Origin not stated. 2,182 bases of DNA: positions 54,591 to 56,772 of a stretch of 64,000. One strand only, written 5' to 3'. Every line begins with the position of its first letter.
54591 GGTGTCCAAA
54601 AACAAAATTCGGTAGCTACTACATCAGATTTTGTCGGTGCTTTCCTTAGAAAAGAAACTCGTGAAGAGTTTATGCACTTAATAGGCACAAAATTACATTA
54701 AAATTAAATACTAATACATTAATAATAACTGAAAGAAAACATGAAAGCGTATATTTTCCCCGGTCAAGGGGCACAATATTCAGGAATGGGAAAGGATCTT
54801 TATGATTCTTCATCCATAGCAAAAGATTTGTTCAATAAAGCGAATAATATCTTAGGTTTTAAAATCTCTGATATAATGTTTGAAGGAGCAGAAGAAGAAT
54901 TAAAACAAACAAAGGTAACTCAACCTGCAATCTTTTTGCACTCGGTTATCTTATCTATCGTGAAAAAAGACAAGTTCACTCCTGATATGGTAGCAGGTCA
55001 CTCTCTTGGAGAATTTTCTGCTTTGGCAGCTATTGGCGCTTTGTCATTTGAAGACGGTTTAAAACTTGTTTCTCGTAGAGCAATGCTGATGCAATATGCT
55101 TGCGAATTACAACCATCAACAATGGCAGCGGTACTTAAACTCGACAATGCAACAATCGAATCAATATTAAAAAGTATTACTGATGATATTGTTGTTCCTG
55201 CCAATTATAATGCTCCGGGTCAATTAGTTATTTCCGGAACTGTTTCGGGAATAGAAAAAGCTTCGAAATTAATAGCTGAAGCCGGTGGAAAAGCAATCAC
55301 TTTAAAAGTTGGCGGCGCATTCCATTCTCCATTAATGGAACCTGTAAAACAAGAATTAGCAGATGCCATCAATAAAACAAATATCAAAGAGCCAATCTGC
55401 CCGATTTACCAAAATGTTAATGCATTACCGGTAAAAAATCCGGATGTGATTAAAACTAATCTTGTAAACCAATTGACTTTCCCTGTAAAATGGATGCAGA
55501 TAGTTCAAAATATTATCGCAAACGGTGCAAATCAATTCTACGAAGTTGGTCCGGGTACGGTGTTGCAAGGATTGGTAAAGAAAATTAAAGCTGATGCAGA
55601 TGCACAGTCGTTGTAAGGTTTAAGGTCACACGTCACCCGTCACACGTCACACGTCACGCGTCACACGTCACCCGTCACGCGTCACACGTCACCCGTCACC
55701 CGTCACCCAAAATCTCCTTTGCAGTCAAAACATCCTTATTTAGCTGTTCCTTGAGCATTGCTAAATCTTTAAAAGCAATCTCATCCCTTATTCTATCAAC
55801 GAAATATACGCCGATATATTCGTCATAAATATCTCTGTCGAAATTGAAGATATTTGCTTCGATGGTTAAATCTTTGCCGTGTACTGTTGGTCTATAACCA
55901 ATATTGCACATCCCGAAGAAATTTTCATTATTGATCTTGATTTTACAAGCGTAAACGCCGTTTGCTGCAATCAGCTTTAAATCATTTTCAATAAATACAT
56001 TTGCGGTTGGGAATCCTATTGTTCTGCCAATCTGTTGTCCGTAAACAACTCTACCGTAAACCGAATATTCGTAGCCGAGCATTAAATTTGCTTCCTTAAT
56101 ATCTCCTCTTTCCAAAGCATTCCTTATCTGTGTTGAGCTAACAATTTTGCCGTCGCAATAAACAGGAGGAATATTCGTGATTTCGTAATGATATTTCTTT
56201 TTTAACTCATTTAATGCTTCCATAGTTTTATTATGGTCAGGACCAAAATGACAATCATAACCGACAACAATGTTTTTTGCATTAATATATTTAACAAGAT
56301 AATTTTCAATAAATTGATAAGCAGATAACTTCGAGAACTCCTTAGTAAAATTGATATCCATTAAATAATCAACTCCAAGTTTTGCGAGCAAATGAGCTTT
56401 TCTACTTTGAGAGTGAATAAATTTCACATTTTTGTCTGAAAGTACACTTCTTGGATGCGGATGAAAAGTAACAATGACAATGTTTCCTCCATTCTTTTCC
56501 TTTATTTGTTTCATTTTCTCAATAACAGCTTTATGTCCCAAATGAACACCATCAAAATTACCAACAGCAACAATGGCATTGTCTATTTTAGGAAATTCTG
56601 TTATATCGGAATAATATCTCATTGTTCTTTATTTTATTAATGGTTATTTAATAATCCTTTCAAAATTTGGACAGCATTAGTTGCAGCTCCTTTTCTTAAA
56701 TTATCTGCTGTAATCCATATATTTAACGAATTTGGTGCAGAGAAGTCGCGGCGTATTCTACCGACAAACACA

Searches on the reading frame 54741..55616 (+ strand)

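Call 8: search_protein_families(library=pfam, proteins=[window:54741-55616:+])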
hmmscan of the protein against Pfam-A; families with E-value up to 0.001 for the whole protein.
window:54741-55616:+ (291 aa): 1 family
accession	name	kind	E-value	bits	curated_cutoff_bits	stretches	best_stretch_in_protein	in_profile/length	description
PF00698.26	Acyl_transf_1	-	2.2e-43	149.4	32.7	1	4-281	2-277/319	Acyl transferase domain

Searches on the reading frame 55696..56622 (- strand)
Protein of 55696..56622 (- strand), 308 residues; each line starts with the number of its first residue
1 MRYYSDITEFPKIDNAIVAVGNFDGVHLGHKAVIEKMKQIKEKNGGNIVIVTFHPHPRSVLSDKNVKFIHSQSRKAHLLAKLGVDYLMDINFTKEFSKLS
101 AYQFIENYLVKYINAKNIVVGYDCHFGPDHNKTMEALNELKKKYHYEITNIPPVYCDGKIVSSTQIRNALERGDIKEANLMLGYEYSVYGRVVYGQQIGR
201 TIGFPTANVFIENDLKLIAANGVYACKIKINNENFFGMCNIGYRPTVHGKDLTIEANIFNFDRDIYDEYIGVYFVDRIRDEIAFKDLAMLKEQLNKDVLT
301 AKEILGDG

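Call 8: search_protein_families(library=pfam, proteins=[window:55696-56622:-])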
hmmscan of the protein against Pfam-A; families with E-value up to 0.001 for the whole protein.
window:55696-56622:- (308 aa): 3 families
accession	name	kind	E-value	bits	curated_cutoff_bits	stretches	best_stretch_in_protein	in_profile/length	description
PF06574.18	FAD_syn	-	4.9e-48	163.4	27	1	14-164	6-157/158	FAD synthetase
PF01687.23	Flavokinase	-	6.5e-40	136.7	19.6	1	182-305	1-124/124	Riboflavin kinase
PF01467.32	CTP_transf_like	-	9.5e-08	32.8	21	1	18-168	1-132/133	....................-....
